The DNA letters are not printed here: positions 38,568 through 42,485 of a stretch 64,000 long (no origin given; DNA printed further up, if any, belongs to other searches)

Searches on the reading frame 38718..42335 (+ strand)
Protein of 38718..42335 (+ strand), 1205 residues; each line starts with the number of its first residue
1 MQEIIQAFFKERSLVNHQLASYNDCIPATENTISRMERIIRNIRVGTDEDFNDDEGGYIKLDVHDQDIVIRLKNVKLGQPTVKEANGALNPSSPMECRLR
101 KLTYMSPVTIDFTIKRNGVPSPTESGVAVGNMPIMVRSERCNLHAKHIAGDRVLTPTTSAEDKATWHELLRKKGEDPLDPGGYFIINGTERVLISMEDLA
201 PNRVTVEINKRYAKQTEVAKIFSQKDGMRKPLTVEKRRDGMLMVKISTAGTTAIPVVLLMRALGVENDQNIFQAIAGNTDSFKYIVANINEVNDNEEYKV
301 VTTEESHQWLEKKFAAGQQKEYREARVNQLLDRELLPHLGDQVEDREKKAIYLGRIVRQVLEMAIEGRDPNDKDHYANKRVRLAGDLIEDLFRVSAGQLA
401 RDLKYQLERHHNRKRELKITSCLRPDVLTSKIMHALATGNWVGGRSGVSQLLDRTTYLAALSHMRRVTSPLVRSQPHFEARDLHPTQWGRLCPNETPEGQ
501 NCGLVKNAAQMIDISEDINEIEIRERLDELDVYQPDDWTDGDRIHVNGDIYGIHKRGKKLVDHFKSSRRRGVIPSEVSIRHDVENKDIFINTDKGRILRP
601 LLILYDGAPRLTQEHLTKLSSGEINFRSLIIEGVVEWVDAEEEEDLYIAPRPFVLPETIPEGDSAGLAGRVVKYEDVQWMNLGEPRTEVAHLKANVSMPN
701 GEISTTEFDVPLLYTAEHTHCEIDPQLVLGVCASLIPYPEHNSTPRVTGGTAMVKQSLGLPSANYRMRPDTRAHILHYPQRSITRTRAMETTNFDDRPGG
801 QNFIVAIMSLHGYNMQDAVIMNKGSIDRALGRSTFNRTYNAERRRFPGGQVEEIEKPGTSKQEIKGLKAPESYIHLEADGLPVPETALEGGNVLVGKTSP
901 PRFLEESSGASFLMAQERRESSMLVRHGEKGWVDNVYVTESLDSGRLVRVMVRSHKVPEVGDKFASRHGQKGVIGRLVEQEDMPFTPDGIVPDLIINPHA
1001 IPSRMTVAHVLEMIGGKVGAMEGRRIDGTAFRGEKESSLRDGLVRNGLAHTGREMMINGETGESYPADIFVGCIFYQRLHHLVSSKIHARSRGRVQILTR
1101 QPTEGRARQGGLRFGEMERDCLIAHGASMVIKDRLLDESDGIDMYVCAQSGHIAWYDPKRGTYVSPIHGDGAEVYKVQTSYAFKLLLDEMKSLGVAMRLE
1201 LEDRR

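Call 11: search_protein_families(library=pfam, proteins=[window:38718-42335:+], max_evalue=0.001)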
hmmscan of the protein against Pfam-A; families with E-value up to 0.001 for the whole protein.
window:38718-42335:+ (1205 aa): 7 families
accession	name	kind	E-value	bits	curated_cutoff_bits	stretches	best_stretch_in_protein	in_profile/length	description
PF00562.33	RNA_pol_Rpb2_6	-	3.2e-121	405.4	23.4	1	732-1108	1-373/373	RNA polymerase Rpb2, domain 6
PF04563.20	RNA_pol_Rpb2_1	-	1.6e-35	122.9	28.2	2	14-146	2-122/203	RNA polymerase beta subunit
PF04560.25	RNA_pol_Rpb2_7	-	7.1e-26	90.9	32.1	1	1110-1201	1-86/87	RNA polymerase Rpb2, domain 7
PF04565.21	RNA_pol_Rpb2_3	-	9.2e-26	90.3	21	1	450-514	1-68/68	RNA polymerase Rpb2, domain 3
PF04561.19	RNA_pol_Rpb2_2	-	2e-22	80.2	21.7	1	228-382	26-190/190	RNA polymerase Rpb2, domain 2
PF04566.18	RNA_pol_Rpb2_4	-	2.1e-20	73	28.7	1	544-604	1-61/62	RNA polymerase Rpb2, domain 4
PF04567.22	RNA_pol_Rpb2_5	-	5.1e-08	34.1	21.1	1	626-725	1-66/66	RNA polymerase Rpb2, domain 5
